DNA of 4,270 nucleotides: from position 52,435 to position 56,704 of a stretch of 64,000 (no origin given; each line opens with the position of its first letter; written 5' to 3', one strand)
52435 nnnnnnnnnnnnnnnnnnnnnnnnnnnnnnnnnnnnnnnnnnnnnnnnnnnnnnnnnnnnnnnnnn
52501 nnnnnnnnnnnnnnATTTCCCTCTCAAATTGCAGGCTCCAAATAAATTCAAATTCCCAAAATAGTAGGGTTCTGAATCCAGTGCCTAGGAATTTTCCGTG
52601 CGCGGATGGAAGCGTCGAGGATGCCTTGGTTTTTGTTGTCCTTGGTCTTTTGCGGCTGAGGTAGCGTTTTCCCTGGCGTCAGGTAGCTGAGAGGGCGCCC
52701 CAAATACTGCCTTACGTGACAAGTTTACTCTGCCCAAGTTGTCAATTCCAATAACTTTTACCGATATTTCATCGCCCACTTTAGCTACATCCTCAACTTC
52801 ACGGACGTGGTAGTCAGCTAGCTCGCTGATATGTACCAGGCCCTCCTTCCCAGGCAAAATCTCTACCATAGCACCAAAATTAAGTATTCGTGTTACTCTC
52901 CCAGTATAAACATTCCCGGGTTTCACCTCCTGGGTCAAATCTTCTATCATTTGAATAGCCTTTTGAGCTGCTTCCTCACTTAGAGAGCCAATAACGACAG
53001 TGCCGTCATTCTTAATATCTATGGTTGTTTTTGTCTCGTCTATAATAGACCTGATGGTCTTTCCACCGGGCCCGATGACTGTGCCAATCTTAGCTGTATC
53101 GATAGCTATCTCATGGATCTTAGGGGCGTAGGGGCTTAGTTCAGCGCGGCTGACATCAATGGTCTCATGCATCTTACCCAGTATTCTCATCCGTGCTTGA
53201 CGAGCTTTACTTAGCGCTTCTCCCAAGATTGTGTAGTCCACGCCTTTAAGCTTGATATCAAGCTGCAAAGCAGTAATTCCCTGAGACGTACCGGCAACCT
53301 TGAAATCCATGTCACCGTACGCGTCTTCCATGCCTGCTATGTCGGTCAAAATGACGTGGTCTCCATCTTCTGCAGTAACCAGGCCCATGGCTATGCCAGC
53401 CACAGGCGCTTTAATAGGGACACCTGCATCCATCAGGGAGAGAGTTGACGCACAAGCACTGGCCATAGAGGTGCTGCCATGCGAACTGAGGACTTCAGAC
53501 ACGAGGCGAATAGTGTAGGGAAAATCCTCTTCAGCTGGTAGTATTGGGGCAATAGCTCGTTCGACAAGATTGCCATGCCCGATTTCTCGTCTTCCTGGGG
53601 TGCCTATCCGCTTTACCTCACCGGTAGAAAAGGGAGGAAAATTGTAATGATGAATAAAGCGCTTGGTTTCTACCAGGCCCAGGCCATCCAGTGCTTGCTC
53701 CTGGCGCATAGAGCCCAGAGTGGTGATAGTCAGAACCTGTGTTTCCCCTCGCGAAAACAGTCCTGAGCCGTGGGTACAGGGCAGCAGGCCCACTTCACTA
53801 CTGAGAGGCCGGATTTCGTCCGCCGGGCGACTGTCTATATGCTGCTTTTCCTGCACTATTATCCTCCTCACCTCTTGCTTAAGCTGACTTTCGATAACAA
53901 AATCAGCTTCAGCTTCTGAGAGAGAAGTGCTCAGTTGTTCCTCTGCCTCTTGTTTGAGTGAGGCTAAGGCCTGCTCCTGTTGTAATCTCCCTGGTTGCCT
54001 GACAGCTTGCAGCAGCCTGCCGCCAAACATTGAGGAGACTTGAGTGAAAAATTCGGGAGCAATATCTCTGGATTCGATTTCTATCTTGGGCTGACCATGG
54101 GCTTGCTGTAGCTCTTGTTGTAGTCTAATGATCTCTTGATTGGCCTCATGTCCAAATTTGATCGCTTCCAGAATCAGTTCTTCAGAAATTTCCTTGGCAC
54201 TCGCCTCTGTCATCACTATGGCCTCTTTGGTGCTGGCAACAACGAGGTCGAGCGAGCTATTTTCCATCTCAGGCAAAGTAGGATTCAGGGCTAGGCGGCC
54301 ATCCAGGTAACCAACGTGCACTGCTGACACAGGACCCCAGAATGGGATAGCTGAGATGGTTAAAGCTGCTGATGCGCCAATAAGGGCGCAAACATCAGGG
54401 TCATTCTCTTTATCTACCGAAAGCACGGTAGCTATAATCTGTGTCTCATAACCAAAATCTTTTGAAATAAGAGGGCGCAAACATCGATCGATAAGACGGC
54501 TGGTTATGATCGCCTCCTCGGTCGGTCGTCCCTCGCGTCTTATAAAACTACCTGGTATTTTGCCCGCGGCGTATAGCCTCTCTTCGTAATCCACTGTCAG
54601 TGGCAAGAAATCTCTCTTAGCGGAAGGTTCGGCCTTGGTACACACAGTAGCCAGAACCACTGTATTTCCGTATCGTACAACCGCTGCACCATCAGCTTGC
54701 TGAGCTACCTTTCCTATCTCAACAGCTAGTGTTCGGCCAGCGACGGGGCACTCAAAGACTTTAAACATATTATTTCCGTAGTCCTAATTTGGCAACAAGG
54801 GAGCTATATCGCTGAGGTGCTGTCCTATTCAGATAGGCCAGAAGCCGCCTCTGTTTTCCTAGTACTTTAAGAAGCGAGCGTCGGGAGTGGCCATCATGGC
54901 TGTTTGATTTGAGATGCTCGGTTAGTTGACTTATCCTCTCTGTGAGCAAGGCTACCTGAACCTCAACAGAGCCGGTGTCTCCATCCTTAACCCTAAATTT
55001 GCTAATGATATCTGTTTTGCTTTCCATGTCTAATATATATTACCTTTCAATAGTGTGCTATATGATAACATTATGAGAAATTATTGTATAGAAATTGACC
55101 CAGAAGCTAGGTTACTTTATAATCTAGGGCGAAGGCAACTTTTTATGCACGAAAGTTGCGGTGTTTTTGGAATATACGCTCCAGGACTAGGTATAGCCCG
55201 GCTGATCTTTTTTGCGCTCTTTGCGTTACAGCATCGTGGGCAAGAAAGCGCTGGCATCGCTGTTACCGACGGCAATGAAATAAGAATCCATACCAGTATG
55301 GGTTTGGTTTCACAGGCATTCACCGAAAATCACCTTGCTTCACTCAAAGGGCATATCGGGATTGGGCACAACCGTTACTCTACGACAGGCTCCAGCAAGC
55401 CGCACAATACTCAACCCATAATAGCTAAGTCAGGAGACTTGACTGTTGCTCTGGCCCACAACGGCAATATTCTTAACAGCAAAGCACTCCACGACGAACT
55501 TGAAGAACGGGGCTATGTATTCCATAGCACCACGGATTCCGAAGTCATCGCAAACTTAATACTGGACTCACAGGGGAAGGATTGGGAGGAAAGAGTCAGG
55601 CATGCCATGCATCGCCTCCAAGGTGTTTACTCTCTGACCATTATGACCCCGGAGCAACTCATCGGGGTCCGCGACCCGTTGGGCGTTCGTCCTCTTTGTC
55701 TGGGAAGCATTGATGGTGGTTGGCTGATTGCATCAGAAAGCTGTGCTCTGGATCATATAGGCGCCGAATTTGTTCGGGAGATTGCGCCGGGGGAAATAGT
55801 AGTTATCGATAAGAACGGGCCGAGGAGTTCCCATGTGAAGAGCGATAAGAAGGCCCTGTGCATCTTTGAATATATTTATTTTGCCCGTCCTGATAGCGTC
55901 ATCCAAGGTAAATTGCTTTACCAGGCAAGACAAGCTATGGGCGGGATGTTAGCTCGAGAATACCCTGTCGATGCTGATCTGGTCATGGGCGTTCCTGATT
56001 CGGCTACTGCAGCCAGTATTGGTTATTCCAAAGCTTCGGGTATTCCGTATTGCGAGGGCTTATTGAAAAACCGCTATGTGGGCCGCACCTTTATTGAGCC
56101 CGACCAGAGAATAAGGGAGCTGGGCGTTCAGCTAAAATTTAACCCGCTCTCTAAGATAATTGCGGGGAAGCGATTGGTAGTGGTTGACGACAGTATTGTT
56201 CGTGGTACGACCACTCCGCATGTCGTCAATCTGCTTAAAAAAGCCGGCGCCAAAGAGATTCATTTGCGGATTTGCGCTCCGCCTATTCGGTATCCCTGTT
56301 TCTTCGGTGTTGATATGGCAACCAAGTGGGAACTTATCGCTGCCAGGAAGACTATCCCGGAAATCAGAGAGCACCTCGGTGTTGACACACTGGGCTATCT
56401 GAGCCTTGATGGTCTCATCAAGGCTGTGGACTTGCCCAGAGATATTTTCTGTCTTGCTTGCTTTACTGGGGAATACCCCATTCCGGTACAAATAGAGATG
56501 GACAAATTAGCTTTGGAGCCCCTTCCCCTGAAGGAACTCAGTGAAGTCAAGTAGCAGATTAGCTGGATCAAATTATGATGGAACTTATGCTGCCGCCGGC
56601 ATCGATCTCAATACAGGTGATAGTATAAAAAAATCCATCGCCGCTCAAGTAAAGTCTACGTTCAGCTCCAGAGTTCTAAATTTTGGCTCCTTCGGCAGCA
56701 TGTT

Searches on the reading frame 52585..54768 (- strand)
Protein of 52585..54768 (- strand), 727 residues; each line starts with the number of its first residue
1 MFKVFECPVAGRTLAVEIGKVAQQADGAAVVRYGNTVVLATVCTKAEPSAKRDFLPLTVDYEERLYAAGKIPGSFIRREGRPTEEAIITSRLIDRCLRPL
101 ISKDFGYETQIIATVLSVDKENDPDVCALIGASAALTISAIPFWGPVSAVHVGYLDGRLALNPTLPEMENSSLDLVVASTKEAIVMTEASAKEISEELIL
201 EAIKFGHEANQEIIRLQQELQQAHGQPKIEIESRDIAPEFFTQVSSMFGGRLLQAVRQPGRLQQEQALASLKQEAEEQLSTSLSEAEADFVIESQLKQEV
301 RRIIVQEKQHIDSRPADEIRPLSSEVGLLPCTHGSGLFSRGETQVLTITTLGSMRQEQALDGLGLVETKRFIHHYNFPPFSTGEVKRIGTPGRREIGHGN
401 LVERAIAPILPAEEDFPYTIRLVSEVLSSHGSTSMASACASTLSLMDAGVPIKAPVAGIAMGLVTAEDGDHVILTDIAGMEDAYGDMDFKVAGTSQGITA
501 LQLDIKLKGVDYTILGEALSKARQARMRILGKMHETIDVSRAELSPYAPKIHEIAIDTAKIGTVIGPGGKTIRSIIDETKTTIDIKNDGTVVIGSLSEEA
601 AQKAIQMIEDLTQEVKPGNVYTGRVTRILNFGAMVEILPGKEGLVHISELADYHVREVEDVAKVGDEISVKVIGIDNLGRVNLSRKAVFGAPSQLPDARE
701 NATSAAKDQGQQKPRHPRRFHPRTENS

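Call 21: search_protein_families(library=pfam, proteins=[window:52585-54768:-], max_evalue=0.00001)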
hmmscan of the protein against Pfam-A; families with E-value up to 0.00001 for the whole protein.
window:52585-54768:- (727 aa): 4 families
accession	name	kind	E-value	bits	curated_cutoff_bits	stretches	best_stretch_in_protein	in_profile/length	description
PF01138.27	RNase_PH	-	2.6e-60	203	25.5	2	11-142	2-130/130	3' exoribonuclease family, domain 1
PF03725.20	RNase_PH_C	-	6.2e-22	77.8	20.8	1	145-209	1-67/67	3' exoribonuclease family, domain 2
PF00575.29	S1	-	3.3e-18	66.3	22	1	615-686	2-74/74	S1 RNA binding domain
PF00013.35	KH_1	-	8.6e-12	45.1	21.5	1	552-610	2-66/66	KH domain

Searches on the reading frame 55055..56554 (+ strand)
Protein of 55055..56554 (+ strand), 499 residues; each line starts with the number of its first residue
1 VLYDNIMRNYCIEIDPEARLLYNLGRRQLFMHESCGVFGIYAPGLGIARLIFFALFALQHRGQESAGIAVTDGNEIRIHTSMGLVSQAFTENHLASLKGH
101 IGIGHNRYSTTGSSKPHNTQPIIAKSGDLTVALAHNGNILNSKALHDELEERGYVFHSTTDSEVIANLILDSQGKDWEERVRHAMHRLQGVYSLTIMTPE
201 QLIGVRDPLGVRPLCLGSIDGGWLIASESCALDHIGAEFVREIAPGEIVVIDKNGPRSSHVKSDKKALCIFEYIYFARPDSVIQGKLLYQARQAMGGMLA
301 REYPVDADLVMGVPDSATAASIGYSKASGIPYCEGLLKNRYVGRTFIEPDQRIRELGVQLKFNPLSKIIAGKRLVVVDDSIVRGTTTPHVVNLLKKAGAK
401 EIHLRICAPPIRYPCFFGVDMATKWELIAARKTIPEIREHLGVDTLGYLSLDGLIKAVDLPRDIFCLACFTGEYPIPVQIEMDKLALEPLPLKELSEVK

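Call 22: search_protein_families(library=pfam, proteins=[window:55055-56554:+], max_evalue=0.00001)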
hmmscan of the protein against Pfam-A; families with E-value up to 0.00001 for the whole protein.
window:55055-56554:+ (499 aa): 3 families
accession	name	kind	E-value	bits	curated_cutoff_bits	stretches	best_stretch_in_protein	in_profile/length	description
PF13522.11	GATase_6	-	4e-22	79.1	27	1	97-228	8-130/130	Glutamine amidotransferase domain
PF13537.11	GATase_7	-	1.6e-21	77.1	25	1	105-232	1-121/123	Glutamine amidotransferase domain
PF00156.33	Pribosyltran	-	9.4e-06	25.5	26.3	0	356-404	79-120/158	Phosphoribosyl transferase domain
